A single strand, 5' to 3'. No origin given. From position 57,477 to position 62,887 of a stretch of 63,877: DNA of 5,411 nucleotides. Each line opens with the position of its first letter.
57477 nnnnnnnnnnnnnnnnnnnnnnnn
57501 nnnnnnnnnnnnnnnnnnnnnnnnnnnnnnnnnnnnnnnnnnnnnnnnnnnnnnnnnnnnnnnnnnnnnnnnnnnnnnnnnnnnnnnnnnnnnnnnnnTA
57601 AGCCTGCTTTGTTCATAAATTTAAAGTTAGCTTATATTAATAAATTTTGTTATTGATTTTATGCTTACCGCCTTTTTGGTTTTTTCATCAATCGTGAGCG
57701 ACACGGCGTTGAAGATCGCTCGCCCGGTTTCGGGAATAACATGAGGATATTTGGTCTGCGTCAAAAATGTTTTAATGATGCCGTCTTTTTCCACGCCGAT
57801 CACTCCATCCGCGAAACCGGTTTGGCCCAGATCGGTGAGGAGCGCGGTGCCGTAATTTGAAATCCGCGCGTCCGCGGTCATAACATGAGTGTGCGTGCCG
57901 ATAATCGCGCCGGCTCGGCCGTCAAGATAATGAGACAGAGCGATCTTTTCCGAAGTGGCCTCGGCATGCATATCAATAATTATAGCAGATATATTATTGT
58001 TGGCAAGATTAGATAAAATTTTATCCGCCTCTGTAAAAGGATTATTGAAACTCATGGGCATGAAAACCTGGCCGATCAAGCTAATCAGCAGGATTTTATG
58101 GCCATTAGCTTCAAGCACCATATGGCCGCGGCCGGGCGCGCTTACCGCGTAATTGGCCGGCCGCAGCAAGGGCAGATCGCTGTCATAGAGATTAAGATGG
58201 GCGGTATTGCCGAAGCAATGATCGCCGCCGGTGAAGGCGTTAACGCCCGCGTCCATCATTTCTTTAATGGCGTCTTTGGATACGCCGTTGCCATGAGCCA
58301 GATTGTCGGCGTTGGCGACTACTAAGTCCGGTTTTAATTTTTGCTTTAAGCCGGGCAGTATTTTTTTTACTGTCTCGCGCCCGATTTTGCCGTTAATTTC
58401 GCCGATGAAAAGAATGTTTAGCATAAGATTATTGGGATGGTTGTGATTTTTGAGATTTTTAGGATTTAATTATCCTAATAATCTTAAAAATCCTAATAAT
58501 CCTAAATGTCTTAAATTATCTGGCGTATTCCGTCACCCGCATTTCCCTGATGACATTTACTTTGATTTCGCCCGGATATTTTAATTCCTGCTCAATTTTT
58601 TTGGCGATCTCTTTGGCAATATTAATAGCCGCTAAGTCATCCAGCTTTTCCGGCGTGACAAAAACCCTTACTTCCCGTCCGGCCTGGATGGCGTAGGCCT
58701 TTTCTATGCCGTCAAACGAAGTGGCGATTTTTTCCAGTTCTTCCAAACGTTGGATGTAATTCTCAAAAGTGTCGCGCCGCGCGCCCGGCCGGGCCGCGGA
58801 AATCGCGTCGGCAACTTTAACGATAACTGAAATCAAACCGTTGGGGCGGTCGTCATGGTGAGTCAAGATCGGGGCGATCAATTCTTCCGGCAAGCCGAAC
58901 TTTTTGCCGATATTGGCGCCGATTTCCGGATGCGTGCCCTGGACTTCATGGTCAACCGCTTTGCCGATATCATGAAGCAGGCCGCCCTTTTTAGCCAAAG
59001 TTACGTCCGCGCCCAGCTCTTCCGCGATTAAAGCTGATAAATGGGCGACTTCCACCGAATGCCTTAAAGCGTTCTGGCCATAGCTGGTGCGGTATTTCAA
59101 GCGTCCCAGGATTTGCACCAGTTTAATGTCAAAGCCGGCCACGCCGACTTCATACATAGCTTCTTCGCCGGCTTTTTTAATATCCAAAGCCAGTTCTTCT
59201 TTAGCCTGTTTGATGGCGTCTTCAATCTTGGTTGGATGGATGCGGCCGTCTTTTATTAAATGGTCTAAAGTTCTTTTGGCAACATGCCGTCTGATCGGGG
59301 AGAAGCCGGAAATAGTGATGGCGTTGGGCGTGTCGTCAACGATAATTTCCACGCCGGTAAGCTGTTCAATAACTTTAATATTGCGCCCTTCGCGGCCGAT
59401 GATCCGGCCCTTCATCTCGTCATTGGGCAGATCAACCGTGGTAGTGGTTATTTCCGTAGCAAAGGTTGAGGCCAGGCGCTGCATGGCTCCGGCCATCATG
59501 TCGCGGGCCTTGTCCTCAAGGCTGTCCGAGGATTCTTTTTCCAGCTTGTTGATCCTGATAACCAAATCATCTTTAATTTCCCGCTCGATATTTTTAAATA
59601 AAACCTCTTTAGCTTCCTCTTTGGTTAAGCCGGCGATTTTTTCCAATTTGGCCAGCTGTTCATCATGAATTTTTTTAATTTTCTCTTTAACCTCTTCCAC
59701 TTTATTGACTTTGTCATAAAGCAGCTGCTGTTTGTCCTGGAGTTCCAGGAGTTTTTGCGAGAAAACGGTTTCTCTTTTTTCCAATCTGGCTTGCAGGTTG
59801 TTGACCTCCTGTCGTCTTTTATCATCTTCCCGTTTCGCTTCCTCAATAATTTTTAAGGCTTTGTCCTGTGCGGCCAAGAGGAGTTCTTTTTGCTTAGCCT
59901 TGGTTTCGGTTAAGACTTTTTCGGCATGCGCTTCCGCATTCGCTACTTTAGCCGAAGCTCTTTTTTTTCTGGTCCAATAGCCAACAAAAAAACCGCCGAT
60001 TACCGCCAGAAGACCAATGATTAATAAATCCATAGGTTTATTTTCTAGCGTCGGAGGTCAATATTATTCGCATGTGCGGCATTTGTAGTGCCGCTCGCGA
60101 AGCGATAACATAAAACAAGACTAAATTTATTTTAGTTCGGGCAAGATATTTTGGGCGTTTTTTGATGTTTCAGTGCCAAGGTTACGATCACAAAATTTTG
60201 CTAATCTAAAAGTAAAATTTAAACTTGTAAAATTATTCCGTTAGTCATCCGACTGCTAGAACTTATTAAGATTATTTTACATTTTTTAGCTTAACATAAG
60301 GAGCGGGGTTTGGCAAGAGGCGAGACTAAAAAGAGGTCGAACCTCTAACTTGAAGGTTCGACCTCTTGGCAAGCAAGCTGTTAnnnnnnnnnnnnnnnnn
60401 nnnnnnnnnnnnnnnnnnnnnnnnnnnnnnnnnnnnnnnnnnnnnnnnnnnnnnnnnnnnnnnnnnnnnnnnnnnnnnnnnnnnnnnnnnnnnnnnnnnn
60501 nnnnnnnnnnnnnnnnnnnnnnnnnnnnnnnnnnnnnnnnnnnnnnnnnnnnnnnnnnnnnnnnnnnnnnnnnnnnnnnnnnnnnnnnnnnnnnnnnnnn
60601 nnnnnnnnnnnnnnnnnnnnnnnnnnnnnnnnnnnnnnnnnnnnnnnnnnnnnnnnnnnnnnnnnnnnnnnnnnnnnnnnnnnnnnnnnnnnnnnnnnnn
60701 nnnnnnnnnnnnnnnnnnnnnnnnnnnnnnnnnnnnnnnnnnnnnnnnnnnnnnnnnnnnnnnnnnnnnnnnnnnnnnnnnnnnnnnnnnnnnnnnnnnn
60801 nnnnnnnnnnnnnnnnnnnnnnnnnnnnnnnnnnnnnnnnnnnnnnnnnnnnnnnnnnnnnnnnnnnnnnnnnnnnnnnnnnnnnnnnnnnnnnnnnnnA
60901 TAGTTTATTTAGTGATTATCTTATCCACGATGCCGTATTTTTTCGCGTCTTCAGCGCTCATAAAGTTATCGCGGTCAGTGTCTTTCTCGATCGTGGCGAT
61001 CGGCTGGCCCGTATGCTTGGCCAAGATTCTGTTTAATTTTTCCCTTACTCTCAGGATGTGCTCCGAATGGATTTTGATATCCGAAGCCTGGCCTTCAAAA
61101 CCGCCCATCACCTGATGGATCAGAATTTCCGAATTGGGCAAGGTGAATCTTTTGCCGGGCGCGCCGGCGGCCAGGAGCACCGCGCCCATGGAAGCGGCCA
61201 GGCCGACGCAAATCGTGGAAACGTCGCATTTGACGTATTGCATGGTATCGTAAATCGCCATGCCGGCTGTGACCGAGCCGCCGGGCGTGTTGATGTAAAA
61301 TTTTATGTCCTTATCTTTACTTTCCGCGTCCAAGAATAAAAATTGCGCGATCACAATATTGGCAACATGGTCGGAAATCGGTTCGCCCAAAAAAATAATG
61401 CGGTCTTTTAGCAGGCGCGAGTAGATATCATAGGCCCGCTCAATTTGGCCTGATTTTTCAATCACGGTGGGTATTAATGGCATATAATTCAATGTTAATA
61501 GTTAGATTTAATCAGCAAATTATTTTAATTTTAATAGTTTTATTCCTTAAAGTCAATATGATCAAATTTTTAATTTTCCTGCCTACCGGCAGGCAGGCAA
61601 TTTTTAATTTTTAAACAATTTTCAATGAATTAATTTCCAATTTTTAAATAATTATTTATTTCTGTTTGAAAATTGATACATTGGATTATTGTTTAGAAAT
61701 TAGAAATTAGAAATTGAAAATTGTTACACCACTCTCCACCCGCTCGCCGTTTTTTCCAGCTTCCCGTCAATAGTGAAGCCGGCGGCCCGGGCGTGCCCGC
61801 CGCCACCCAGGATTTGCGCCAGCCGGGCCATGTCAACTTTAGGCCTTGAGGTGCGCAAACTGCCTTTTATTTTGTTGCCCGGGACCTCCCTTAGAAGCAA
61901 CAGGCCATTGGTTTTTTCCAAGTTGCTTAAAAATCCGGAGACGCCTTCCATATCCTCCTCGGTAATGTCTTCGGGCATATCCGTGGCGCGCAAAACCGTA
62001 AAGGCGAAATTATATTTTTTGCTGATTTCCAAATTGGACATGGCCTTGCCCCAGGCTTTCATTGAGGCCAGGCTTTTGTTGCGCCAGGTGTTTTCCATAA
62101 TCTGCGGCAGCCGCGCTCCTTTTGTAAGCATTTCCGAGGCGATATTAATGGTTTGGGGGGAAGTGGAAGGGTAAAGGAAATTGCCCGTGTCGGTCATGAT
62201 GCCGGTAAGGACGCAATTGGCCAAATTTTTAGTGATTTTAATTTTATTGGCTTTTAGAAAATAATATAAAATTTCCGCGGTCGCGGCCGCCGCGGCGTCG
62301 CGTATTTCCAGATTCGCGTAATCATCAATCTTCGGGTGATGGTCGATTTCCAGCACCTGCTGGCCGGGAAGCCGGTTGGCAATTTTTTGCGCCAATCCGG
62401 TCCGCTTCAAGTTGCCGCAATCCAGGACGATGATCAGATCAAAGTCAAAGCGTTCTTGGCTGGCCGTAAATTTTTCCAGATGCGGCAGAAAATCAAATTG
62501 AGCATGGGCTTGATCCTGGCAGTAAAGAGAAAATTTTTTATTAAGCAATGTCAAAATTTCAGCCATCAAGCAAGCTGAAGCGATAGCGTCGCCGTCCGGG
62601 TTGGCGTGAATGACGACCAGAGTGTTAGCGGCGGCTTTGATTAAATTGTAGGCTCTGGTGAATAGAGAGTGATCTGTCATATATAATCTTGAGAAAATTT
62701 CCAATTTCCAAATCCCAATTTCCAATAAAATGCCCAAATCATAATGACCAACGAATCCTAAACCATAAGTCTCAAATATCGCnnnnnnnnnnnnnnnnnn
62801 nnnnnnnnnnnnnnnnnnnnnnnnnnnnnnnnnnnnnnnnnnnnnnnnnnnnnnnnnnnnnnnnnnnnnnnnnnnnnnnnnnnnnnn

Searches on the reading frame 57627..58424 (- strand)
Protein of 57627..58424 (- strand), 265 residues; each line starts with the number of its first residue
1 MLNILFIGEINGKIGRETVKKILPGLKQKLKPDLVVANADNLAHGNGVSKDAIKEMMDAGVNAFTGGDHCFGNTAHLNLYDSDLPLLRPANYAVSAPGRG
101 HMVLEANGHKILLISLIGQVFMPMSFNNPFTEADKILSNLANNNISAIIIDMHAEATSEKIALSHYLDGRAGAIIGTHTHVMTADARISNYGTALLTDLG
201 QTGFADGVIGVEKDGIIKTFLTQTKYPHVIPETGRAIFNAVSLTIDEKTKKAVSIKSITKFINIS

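Call 11: search_protein_families(library=pfam, proteins=[window:57627-58424:-], max_evalue=0.00001)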
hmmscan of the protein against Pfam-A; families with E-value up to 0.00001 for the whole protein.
window:57627-58424:- (265 aa): 2 families
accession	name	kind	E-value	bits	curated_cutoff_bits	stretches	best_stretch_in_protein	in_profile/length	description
PF13277.11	YmdB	-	5.7e-86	288.3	27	1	5-258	1-253/253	YmdB-like protein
PF00149.33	Metallophos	-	2.1e-08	35.3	21.5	1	3-182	2-191/191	Calcineurin-like phosphoesterase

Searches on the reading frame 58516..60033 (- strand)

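Call 11: search_protein_families(library=pfam, proteins=[window:58516-60033:-], max_evalue=0.00001)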
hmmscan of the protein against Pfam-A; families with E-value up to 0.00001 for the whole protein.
window:58516-60033:- (505 aa): 4 families
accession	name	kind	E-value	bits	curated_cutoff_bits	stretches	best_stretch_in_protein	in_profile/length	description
PF12072.13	RNase_Y_N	-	4.2e-33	114.9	32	1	4-189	3-199/201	RNase Y N-terminal region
PF01966.28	HD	-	2.6e-17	63.6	22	1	324-413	3-115/116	HD domain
PF00013.35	KH_1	-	7.1e-11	42.1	21.5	1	197-255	1-63/66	KH domain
PF08668.18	HDOD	-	7.1e-08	32.6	22.9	0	321-360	94-134/196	HDOD domain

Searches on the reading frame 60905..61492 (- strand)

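Call 11: search_protein_families(library=pfam, proteins=[window:60905-61492:-], max_evalue=0.00001)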
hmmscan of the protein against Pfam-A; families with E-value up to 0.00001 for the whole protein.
window:60905-61492:- (195 aa): 1 family
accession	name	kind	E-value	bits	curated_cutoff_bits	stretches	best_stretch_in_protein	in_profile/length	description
PF00574.28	CLP_protease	-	1.8e-84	282.6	20.2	1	18-194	4-180/182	Clp protease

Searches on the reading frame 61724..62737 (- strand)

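Call 11: search_protein_families(library=pfam, proteins=[window:61724-62737:-], max_evalue=0.00001)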
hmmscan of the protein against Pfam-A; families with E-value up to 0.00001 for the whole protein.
window:61724-62737:- (337 aa): 2 families
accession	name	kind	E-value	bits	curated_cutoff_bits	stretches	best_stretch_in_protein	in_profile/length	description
PF01368.27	DHH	-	5.1e-20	72.5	28.1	1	39-180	2-125/125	DHH family, N-terminal domain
PF02272.25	DHHA1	-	8.9e-10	39.4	25.9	1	255-325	10-85/102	DHHA1 domain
